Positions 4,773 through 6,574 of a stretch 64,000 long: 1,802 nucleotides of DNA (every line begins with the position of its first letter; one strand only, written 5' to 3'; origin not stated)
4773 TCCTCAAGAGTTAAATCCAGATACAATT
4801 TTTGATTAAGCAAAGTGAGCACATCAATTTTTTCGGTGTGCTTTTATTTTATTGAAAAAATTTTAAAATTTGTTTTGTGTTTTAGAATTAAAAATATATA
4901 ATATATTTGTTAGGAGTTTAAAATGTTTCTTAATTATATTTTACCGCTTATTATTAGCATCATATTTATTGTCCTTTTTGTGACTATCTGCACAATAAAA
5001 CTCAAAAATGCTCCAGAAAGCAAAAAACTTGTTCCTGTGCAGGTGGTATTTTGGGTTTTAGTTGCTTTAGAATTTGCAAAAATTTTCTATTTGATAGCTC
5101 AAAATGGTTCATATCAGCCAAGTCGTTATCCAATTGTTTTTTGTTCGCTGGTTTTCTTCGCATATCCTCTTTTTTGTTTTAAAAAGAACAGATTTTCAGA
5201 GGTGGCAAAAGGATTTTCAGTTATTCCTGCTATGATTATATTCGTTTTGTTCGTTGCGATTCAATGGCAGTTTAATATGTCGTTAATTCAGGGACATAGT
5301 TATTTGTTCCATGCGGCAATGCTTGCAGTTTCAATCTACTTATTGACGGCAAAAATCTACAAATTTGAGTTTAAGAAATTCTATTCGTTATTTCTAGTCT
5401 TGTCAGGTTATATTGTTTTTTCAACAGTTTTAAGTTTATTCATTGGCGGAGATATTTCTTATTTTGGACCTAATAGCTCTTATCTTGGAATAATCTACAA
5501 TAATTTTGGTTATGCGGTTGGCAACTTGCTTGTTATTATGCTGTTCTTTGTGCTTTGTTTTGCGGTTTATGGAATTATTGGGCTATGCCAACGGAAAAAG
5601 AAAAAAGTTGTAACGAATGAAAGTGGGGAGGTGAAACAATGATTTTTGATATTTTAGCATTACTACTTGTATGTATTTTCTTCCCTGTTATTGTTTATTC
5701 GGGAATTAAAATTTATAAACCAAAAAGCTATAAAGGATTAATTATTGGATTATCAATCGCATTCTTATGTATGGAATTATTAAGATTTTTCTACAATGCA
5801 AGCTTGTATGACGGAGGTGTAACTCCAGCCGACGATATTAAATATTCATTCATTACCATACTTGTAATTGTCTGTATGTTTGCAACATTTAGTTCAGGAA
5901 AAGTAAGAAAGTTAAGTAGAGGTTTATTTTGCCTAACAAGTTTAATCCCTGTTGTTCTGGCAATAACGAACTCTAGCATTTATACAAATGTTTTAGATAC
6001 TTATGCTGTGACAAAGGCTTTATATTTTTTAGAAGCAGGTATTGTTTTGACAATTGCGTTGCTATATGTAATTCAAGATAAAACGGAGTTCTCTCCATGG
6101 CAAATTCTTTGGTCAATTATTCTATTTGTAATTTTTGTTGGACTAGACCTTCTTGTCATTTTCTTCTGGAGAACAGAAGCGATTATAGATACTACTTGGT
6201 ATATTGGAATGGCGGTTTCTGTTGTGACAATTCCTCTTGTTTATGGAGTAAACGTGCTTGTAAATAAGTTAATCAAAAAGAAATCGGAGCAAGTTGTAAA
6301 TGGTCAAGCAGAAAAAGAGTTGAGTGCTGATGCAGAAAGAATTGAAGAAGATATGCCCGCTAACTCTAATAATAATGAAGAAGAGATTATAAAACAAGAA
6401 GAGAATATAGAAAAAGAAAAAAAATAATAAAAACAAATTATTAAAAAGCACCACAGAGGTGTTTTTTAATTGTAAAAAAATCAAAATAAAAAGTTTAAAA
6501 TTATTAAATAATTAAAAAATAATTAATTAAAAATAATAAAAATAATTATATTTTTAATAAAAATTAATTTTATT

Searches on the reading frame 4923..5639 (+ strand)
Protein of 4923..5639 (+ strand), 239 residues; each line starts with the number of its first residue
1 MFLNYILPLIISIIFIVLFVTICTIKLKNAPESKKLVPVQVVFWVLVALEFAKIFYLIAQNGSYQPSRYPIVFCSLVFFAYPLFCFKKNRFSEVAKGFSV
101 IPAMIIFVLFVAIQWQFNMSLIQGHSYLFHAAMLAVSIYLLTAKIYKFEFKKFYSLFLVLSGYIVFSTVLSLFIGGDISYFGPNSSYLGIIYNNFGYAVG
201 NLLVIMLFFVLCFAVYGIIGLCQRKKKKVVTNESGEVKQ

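Call 4: search_protein_families(library=pfam, proteins=[window:4923-5639:+], max_evalue=1)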
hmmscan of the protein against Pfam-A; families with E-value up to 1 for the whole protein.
window:4923-5639:+ (239 aa): 2 families
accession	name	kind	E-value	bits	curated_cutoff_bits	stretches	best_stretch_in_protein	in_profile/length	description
PF14808.11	TMEM164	-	2.2e-10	40.8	25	1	6-211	7-215/217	TMEM164 family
PF11694.13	DUF3290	-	0.0044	17.4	31.3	1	51-116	2-66/144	Protein of unknown function (DUF3290)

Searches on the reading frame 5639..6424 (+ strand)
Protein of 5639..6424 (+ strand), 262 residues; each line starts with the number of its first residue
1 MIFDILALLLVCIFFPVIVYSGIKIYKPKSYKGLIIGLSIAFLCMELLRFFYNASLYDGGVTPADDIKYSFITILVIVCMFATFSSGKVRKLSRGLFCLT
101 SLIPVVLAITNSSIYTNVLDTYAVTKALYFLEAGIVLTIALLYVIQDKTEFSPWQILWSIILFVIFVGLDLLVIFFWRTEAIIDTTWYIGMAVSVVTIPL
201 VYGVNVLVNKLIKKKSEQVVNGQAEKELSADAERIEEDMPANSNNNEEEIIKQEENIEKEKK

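Call 4: search_protein_families(library=pfam, proteins=[window:5639-6424:+], max_evalue=1)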
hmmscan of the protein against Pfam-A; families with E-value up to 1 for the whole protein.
window:5639-6424:+ (262 aa): 1 family
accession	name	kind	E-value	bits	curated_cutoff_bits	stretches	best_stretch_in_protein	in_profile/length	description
PF20563.3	DUF6773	-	0.41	10.9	27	0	91-226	16-162/163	Family of unknown function (DUF6773)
